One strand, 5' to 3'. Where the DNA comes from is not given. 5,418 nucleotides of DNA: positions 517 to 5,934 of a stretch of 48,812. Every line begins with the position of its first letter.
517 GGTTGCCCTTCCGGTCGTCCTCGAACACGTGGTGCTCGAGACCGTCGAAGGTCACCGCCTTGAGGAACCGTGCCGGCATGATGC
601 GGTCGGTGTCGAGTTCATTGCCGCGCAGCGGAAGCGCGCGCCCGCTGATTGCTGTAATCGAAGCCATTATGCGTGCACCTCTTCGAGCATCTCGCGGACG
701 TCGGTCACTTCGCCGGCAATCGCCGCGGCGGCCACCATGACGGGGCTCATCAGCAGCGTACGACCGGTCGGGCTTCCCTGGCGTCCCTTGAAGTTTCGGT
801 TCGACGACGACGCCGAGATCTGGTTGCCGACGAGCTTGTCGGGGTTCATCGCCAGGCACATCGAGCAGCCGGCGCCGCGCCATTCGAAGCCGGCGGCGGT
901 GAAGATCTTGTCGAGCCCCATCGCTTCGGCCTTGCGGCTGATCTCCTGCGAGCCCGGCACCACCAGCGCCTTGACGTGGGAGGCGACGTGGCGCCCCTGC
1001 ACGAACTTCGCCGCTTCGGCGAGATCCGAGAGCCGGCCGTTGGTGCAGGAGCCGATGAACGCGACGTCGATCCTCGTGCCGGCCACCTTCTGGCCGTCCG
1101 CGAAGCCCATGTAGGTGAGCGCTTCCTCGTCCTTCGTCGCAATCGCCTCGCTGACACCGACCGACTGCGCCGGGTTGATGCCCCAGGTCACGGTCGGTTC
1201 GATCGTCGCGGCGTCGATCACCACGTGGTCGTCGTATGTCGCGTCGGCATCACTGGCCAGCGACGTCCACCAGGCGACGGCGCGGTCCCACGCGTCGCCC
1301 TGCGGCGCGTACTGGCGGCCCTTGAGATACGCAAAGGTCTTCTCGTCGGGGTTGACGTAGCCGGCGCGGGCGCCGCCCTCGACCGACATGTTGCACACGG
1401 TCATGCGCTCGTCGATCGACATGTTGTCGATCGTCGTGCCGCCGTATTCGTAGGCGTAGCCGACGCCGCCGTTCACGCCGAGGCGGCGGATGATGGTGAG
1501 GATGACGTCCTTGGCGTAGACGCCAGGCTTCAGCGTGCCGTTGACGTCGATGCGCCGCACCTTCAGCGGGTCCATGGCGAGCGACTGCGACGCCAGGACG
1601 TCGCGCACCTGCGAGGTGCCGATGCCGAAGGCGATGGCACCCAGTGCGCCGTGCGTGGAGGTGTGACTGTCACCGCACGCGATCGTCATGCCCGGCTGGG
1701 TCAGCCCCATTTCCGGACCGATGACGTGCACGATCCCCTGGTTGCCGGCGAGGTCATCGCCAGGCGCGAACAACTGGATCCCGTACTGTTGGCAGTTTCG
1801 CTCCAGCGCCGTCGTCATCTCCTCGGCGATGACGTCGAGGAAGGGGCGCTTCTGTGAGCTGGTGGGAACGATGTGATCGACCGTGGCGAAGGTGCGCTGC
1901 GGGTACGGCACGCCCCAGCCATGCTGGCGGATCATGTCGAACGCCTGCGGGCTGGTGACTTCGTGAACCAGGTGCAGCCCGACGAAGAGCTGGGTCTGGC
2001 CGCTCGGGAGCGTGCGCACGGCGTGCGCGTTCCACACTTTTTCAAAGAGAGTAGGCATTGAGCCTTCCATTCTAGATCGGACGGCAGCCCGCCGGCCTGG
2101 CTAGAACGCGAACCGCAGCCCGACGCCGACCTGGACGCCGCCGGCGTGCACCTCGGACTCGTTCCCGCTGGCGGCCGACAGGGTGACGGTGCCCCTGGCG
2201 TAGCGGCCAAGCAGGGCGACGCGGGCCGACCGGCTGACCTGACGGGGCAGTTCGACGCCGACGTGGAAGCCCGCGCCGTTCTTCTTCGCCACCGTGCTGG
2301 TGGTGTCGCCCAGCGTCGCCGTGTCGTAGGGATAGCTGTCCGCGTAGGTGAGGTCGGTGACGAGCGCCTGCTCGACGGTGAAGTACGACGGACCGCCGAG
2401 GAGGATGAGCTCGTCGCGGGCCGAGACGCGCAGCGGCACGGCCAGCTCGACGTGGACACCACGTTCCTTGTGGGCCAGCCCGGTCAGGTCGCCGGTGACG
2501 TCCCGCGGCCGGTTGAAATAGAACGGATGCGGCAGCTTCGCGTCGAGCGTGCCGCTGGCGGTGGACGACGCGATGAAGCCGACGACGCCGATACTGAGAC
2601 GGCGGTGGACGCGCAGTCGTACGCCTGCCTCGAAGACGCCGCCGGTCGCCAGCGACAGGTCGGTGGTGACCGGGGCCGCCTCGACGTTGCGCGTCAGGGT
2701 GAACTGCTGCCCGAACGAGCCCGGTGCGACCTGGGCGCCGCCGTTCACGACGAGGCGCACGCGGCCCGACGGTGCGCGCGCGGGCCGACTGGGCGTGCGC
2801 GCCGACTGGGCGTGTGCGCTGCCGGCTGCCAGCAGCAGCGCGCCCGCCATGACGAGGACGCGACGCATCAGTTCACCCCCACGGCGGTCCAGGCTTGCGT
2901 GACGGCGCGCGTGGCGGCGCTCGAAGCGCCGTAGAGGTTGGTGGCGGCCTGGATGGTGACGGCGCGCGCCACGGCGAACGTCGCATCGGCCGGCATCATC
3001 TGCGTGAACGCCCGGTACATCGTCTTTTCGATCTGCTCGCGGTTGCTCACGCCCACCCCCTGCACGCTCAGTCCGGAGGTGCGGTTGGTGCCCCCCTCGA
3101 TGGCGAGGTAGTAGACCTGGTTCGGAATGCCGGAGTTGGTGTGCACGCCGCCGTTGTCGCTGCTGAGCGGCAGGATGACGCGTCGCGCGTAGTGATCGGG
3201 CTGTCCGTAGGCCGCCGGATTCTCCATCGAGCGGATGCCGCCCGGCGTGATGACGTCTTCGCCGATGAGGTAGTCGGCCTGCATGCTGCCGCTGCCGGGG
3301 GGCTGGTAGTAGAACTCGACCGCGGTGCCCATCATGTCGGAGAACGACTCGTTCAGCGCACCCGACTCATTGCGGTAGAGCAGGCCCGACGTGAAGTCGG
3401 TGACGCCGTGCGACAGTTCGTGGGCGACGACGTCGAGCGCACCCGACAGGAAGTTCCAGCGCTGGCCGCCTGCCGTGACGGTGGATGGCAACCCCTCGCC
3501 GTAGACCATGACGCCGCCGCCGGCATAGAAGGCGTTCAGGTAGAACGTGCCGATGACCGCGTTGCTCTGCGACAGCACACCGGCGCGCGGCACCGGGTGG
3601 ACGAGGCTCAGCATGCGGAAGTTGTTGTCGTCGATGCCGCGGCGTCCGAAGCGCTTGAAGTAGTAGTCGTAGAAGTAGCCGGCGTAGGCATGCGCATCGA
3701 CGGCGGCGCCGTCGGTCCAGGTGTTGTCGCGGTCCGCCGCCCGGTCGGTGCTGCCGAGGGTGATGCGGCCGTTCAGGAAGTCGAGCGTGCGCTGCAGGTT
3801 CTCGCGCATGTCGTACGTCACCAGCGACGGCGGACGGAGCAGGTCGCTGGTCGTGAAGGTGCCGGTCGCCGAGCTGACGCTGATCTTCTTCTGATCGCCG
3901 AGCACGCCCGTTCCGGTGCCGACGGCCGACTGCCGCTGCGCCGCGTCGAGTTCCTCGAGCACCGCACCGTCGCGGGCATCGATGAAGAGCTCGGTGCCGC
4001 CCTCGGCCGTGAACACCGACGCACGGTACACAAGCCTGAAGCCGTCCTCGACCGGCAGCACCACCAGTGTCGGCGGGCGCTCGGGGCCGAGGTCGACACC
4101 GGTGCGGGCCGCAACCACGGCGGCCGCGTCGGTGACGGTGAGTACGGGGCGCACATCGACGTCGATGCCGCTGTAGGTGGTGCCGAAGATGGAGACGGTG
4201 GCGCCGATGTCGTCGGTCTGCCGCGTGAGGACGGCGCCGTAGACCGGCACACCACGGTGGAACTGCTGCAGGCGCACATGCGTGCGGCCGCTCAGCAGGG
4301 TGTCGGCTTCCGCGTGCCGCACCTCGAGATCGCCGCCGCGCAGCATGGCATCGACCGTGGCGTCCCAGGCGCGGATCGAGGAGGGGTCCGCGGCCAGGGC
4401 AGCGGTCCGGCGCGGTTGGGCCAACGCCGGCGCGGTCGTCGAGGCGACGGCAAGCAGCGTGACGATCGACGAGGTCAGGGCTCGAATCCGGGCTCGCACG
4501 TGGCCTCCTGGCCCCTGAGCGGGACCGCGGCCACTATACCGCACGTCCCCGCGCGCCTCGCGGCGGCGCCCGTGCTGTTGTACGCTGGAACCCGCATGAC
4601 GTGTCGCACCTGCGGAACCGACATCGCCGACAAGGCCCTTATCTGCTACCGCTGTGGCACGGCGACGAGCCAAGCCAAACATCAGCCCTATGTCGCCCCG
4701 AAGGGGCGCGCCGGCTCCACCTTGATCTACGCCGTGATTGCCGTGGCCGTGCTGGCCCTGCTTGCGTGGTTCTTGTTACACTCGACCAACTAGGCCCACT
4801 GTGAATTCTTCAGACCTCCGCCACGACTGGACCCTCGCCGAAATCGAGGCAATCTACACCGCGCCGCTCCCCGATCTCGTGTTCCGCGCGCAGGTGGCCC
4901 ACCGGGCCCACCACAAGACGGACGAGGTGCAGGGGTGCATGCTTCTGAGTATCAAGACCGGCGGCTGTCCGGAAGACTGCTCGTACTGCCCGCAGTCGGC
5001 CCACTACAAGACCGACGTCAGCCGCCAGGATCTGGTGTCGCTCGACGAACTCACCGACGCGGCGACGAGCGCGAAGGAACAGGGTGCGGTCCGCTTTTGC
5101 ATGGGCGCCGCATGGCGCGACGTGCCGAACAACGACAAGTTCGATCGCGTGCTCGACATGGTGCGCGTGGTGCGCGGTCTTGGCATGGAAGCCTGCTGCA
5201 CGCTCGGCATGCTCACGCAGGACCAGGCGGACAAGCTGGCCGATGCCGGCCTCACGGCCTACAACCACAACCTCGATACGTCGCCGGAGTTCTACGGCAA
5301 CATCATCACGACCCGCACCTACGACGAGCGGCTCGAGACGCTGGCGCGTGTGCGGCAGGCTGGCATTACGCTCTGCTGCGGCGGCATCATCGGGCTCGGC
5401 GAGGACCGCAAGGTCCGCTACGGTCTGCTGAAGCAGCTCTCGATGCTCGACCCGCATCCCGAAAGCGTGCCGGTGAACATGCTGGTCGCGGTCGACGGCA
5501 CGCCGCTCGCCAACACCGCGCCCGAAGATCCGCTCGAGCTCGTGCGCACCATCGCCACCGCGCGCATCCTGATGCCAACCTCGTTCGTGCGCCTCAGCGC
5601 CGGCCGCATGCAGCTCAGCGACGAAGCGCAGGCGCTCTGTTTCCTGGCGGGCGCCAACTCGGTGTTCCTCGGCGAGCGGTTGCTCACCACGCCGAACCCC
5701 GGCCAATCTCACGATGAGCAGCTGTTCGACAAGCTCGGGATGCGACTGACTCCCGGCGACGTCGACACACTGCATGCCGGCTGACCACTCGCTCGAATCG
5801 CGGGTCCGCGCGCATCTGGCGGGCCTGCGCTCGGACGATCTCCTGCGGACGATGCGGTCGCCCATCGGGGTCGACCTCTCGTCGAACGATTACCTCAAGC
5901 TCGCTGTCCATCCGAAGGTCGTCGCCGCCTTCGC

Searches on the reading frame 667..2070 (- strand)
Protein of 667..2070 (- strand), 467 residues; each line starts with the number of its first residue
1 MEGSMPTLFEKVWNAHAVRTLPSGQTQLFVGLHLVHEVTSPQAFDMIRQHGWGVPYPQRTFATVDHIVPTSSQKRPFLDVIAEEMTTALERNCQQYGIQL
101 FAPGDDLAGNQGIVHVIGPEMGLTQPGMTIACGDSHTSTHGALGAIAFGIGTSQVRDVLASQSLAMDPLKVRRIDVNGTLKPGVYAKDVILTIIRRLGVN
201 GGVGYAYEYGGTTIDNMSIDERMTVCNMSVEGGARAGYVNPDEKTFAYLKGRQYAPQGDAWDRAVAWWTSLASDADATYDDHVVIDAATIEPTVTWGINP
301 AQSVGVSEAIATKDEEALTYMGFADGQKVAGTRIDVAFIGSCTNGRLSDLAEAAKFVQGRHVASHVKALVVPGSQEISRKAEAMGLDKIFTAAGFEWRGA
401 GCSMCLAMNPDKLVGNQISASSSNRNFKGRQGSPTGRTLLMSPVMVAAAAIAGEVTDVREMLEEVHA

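Call 35: search_protein_families(library=pfam, proteins=[window:667-2070:-], max_evalue=0.0001)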
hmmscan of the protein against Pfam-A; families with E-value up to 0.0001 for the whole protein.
window:667-2070:- (467 aa): 1 family
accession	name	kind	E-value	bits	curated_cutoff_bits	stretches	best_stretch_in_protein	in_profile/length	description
PF00330.25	Aconitase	-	9.6e-166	552.8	28.7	1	10-453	1-463/463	Aconitase family (aconitate hydratase)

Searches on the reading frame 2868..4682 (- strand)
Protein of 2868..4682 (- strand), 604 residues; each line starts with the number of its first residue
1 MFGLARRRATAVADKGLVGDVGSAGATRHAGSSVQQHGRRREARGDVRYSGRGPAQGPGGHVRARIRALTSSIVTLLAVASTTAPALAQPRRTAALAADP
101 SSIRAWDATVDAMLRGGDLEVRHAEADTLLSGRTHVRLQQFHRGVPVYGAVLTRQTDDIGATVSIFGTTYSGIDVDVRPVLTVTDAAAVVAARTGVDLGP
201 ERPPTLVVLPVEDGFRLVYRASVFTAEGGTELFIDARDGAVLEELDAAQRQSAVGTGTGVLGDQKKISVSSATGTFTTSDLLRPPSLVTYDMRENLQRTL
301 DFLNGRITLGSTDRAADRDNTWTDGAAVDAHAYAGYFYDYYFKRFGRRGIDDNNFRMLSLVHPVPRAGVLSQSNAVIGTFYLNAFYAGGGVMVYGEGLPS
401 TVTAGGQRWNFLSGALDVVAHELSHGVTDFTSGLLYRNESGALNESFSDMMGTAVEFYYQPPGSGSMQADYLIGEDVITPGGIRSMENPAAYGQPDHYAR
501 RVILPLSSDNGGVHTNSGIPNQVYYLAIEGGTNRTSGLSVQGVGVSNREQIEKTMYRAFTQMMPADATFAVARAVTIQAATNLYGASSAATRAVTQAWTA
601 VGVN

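Call 35: search_protein_families(library=pfam, proteins=[window:2868-4682:-], max_evalue=0.0001)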
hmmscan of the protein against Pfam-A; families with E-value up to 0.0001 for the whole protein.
window:2868-4682:- (604 aa): 4 families
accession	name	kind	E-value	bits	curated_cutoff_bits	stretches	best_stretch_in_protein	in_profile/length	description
PF02868.21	Peptidase_M4_C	-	3.7e-47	160.7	24.4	1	432-603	1-165/165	Thermolysin metallopeptidase, alpha-helical domain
PF01447.24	Peptidase_M4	-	8.5e-29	101.3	22.4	1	255-429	2-145/145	Thermolysin metallopeptidase, catalytic domain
PF07504.19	FTP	-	4.5e-09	36.5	21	1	118-168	2-50/51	Fungalysin/Thermolysin Propeptide Motif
PF02128.21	Peptidase_M36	-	3.4e-05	23.7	23.3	1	417-589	181-352/368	Fungalysin metallopeptidase (M36)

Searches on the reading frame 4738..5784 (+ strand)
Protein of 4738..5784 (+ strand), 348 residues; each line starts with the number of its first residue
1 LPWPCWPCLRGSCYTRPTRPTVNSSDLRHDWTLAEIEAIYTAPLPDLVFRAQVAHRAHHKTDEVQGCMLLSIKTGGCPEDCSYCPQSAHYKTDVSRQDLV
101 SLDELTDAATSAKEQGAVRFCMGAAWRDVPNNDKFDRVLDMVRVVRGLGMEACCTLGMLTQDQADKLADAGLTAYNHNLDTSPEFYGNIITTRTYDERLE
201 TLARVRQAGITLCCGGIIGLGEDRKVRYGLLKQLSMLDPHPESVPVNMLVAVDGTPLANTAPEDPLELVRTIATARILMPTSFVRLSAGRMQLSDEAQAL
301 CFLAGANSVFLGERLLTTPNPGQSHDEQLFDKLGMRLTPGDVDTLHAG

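Call 35: search_protein_families(library=pfam, proteins=[window:4738-5784:+], max_evalue=0.0001)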
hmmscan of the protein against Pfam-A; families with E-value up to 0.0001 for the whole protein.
window:4738-5784:+ (348 aa): 2 families
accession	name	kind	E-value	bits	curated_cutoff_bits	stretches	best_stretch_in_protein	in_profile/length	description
PF06968.18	BATS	-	8.5e-25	87.2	22.2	1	245-335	1-87/88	Biotin and Thiamin Synthesis associated domain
PF04055.27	Radical_SAM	-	1.4e-20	74.6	29.5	1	72-221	2-152/166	Radical SAM superfamily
